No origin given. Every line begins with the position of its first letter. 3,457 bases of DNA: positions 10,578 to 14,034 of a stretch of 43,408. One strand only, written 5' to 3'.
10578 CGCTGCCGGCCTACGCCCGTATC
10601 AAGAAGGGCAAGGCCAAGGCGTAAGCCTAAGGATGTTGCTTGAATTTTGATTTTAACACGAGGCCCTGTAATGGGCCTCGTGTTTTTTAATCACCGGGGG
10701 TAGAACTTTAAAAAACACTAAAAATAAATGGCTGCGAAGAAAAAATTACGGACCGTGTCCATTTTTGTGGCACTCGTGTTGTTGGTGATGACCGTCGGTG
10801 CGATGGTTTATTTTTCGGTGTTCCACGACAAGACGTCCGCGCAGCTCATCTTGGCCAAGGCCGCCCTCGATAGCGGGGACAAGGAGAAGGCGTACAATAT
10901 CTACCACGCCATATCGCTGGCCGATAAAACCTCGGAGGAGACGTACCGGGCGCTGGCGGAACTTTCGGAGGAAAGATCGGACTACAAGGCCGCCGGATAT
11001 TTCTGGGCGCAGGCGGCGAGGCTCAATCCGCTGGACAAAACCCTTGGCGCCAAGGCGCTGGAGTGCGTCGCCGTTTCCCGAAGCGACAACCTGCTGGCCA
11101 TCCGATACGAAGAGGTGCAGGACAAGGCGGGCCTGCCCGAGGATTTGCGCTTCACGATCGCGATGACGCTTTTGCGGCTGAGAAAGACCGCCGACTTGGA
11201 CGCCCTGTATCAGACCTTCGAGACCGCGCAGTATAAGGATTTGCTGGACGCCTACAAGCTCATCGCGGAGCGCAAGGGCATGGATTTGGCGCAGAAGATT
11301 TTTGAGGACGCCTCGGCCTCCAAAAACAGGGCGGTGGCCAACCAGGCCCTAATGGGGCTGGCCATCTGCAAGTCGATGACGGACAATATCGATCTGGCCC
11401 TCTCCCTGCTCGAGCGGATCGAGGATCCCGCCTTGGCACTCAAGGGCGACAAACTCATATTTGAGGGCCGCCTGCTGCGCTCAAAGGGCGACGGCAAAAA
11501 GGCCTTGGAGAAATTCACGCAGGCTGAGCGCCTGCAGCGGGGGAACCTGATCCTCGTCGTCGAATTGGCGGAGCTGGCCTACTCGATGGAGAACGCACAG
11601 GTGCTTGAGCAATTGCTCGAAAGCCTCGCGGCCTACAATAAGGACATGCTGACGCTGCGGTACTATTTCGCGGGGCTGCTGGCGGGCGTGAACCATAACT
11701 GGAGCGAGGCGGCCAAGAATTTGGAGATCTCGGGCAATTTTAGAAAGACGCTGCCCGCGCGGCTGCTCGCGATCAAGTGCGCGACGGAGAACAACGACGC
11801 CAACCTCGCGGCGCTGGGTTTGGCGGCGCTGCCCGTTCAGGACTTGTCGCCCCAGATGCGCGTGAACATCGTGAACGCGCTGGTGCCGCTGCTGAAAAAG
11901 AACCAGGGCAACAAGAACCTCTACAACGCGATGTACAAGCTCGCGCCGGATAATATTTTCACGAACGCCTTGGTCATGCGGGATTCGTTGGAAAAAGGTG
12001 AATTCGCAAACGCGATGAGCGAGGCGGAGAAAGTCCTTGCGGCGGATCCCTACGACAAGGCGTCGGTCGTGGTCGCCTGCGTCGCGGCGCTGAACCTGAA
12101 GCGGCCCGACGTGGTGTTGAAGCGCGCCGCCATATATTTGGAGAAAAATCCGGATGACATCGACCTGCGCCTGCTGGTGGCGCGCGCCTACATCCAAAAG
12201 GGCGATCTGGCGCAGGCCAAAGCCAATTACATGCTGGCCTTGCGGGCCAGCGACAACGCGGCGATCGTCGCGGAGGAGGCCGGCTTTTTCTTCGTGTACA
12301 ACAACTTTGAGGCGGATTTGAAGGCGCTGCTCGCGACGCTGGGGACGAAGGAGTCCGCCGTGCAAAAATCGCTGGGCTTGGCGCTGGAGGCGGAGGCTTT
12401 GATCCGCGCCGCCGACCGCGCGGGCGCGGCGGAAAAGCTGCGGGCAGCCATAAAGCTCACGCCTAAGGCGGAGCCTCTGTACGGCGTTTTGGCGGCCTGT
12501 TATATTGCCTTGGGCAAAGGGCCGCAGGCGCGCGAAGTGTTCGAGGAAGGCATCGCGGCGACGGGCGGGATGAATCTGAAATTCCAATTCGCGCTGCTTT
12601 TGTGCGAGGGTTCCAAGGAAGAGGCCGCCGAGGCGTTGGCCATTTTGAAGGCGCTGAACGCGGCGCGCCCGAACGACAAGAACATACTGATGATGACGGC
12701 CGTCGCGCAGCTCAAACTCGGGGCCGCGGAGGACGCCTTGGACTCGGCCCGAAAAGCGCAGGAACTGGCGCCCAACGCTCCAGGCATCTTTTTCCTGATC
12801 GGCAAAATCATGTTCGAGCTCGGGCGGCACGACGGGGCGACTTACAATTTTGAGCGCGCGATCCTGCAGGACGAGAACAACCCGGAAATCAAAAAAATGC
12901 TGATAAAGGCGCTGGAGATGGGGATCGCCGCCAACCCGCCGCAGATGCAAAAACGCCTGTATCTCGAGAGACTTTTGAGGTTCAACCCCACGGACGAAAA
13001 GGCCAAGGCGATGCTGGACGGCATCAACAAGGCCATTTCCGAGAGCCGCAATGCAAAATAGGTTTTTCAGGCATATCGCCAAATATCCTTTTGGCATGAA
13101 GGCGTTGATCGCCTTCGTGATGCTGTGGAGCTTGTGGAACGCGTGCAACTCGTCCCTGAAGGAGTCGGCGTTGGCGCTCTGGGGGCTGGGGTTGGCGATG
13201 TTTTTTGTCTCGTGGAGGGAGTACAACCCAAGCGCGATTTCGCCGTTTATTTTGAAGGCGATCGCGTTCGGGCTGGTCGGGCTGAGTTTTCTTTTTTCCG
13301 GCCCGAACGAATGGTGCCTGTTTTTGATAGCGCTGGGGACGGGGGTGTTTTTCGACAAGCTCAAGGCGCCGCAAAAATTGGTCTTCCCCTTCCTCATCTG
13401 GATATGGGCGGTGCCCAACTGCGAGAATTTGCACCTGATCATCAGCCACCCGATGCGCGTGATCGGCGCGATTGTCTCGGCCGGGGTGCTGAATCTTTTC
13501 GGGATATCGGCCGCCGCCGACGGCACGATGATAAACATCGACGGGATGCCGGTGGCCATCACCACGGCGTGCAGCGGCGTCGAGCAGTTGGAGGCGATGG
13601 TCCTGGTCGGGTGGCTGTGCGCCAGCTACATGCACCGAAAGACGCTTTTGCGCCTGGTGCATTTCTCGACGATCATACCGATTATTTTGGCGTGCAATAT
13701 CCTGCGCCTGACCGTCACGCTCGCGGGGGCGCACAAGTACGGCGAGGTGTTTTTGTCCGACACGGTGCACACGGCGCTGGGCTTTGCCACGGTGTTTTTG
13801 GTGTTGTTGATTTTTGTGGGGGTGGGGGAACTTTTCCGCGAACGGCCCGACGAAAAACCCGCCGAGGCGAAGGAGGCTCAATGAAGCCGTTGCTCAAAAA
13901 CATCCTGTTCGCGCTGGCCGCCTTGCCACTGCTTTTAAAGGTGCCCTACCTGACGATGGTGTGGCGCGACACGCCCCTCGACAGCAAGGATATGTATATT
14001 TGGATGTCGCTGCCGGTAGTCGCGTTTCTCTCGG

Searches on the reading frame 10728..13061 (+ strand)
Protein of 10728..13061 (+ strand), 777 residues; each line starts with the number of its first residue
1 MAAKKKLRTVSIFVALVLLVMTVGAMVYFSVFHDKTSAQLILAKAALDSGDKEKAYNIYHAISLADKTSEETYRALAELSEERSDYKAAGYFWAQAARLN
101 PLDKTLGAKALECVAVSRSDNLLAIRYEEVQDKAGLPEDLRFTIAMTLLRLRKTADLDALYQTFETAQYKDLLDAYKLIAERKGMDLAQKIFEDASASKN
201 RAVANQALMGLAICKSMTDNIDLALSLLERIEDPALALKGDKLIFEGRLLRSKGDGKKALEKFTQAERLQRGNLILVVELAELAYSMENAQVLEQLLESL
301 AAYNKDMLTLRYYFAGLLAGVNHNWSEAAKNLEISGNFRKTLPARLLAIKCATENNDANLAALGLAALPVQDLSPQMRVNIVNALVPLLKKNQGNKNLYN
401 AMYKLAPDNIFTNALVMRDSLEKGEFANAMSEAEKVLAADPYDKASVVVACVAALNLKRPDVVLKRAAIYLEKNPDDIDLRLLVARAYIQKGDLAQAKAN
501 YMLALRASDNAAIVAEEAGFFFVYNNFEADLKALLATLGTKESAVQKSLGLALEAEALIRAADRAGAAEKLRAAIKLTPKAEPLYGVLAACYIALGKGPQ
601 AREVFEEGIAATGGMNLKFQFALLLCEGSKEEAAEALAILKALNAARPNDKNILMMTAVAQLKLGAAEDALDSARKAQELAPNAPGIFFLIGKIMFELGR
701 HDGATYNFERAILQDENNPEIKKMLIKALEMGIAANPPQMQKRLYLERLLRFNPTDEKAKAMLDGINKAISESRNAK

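Call 34: search_protein_families(library=ncbifam, proteins=[window:10728-13061:+], max_evalue=0.00001)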
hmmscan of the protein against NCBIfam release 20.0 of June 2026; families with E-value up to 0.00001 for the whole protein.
window:10728-13061:+ (777 aa): 6 families
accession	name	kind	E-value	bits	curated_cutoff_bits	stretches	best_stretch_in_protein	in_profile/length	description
TIGR02917.1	PEP_TPR_lipo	equivalog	2e-20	72.4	312.2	1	542-729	697-881/899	XrtA/PEP-CTERM system TPR-repeat protein PrsT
NF052415.1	T3SS_chap_SctY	equivalog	2.5e-15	56.9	70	1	632-711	21-103/106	type III secretion apparatus assembly chaperone SctY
TIGR02521.1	type_IV_pilW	equivalog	1.4e-11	44.5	154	0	639-756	54-168/234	type IV pilus biogenesis/stability protein PilW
TIGR02552.1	LcrH_SycD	equivalog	1.2e-08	34.7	104.8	0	633-731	34-132/136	SycD/LcrH family type III secretion system chaperone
NF033920.0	C39_PA2778_fam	equivalog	7.2e-07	28.9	150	0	32-101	186-255/255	PA2778 family cysteine peptidase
NF040959.1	MamA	equivalog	9.9e-07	28.4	200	0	632-725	52-145/204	magnetosome protein MamA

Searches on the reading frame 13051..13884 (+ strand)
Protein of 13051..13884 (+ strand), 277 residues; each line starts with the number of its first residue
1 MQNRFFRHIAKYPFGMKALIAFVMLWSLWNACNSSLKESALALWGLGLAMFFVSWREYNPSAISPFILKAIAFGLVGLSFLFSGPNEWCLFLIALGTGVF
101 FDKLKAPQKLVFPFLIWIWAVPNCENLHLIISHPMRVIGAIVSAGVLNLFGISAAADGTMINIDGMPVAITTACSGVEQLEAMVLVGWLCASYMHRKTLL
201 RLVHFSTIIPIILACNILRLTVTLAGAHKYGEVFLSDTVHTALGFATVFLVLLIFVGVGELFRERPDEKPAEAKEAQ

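Call 34: search_protein_families(library=ncbifam, proteins=[window:13051-13884:+], max_evalue=0.00001)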
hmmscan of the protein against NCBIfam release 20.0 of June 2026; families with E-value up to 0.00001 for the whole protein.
window:13051-13884:+ (277 aa): 13 families
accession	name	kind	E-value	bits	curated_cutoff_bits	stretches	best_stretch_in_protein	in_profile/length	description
TIGR02602.1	8TM_EpsH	subfamily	3.9e-18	65.8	105.55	1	61-255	39-233/241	exosortase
TIGR03109.2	exosort_XrtA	exception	7.6e-16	58.3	208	1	87-264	88-261/261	exosortase A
NF035943.2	exosort_XrtV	exception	7.9e-14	51.6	313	1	90-262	93-266/270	exosortase V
NF038142.1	exosort_XrtW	exception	4.2e-12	45.2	425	1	50-251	46-247/494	exosortase W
TIGR04178.1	exo_archaeo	signature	6.3e-12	45.6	23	1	168-262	1-95/97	exosortase/archaeosortase family protein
TIGR04152.1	exosort_VPLPA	exception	7.2e-12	45.1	400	1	101-263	81-243/486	VPLPA-CTERM-specific exosortase XrtD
NF012182.0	exosortase_XrtQ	exception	3.5e-11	43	270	1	13-251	35-247/256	exosortase Q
TIGR04476.1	exosort_XrtN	exception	2.6e-09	36.7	200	1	16-222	5-211/406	exosortase N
TIGR03113.1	exosort_XrtB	exception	5.1e-09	36.1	275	1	103-259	104-261/268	exosortase B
NF033770.1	exosort_XrtT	exception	6.2e-08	31.6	250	1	116-258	117-263/472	exosortase T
TIGR04177.1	exosort_XrtH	exception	2.7e-07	30.7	86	1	127-254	23-146/158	exosortase H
TIGR04489.1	exosort_XrtO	exception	7.5e-07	28.3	250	1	98-247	94-243/451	exosortase O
TIGR03762.1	archaeo_artC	exception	2.8e-06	27.4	100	1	141-251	150-266/274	archaeosortase C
